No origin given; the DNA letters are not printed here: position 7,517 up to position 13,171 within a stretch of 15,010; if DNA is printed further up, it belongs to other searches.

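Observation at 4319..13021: Candidate novel module: YqiJ/NfeD-like membrane protein, flotillin, structured leader, and a giant 1,784-aa AAA_5 ATPase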

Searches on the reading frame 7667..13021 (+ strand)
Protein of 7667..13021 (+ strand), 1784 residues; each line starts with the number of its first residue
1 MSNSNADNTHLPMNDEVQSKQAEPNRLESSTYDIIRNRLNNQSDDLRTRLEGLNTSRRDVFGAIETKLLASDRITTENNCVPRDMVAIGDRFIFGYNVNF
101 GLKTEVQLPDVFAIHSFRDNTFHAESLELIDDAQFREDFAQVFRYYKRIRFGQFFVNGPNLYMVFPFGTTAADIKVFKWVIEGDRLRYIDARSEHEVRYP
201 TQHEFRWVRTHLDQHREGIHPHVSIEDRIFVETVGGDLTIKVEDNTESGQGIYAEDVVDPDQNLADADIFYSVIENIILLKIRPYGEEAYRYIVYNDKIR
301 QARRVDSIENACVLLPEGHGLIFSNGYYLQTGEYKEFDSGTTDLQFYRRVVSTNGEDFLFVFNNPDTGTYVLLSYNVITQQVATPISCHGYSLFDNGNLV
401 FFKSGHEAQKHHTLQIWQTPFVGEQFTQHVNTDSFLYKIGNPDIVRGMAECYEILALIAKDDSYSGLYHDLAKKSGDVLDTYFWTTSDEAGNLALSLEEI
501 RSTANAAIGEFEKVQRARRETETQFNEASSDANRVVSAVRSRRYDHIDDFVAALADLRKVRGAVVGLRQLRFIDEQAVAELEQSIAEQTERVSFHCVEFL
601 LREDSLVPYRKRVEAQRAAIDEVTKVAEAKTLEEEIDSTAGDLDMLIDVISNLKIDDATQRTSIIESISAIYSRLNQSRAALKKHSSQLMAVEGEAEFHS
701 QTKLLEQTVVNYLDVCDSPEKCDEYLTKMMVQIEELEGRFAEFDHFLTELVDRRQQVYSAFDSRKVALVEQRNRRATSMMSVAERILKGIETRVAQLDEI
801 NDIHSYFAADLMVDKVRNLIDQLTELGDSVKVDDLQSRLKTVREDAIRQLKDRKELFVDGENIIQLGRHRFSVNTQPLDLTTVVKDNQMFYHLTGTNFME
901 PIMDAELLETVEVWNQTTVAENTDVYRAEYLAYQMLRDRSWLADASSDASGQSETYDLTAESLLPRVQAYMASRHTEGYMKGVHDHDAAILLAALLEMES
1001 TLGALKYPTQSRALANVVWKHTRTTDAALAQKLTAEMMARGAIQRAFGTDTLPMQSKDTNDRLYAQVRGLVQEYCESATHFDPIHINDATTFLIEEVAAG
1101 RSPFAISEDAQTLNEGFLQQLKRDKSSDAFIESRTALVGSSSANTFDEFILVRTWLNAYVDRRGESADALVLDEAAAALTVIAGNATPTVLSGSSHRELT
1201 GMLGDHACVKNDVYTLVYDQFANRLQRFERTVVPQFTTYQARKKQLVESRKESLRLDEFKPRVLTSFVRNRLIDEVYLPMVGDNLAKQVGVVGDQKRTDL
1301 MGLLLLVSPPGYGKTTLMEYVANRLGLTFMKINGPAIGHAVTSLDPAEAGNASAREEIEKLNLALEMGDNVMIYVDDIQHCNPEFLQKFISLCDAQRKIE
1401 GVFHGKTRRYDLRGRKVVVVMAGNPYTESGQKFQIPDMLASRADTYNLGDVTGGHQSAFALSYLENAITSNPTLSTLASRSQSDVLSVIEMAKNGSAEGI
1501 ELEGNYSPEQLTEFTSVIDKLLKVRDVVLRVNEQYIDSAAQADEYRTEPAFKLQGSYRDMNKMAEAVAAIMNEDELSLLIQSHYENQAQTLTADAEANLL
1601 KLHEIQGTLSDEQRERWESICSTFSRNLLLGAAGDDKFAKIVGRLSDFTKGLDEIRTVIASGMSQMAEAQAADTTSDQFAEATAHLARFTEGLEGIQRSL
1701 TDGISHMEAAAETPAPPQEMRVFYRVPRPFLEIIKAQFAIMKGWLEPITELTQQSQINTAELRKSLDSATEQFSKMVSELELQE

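Call 6: search_protein_families(library=pfam, proteins=[window:7667-13021:+], max_evalue=0.01)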
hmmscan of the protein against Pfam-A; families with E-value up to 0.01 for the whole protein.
window:7667-13021:+ (1784 aa): 7 families
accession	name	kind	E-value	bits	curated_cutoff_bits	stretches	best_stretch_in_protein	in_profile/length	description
PF12458.13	DUF3686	-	6.8e-183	608.7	25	1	45-483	1-448/448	ATPase involved in DNA repair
PF25472.1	DUF7902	-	1.6e-28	99.1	26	1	604-686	1-83/85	Domain of unknown function (DUF7902)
PF00004.35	AAA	-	1.4e-07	32.5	21.2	1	1304-1425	1-110/131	ATPase family associated with various cellular activities (AAA)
PF07728.20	AAA_5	-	6.3e-07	29.9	22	1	1304-1434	2-130/139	AAA domain (dynein-related subfamily)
PF13401.12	AAA_22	-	1e-05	26.3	27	1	1302-1402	6-119/130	AAA domain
PF05496.18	RuvB_N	-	2.9e-05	24.3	27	1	1289-1340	21-72/159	Holliday junction DNA helicase RuvB P-loop domain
PF21934.1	Yop-YscD_ppl_3rd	-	0.0034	17.6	24.3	0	1604-1626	29-51/64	YscD/CdsD-like Bon-like domain 3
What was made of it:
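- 7667..13021 (+): Giant AAA+ protein, 1,784 aa, of the DUF3686/DUF7902 family (named "DNA repair ATPase" by NCBI). Pfam DUF3686 E=6.8e-183, DUF7902 E=1.6e-28, AAA E=1.4e-7, AAA_5 E=6.3e-7 (call 6).
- On DUF3686/DUF7902 'DNA repair ATPase' family: E=6.8e-183, 1.6e-28 and 1.4e-7 respectively (call 6).
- On MoxR-class AAA+ (AAA_5/AAA_3): Pfam AAA_5 scores E=6.3e-7, but PF00004 scores slightly better at 1.4e-7 (call 6).
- Checked: It matches Pfam DUF3686 (E=6.8e-183) and DUF7902 (E=1.6e-28) (call 6).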

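Call 7: search_protein_families(library=ncbifam, proteins=[window:7667-13021:+], max_evalue=0.01)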
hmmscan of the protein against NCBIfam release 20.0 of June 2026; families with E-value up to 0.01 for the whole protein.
window:7667-13021:+ (1784 aa): 4 families
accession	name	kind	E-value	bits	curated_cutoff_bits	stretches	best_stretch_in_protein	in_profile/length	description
NF000868.0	PRK00080.1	equivalog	1.2e-05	24.4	282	1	1289-1340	39-90/330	Holliday junction branch migration DNA helicase RuvB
TIGR01243.1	CDC48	subfamily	0.00011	20.7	802.65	1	1275-1338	193-249/733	CDC48 family AAA ATPase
TIGR00635.1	ruvB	equivalog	0.00013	21.1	299.05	1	1291-1339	20-68/305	Holliday junction branch migration DNA helicase RuvB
NF041006.2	cell_div_CdvC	equivalog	0.0088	15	650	0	1213-1338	56-171/370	cell division protein CdvC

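Call 9: search_protein_families(library=padloc, proteins=[window:7667-13021:+], max_evalue=0.1)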
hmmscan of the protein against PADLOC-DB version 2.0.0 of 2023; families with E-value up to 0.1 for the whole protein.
window:7667-13021:+ (1784 aa): 3 families
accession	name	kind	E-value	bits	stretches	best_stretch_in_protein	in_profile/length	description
PDLC04232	IetA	-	4.5e-05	21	1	1201-1332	14-147/330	-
PDLC01078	C3a156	-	0.003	15.2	1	636-729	159-250/268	oxidoreductase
PDLC04140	mad8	-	0.018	12.6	1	1300-1328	26-54/314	mads_8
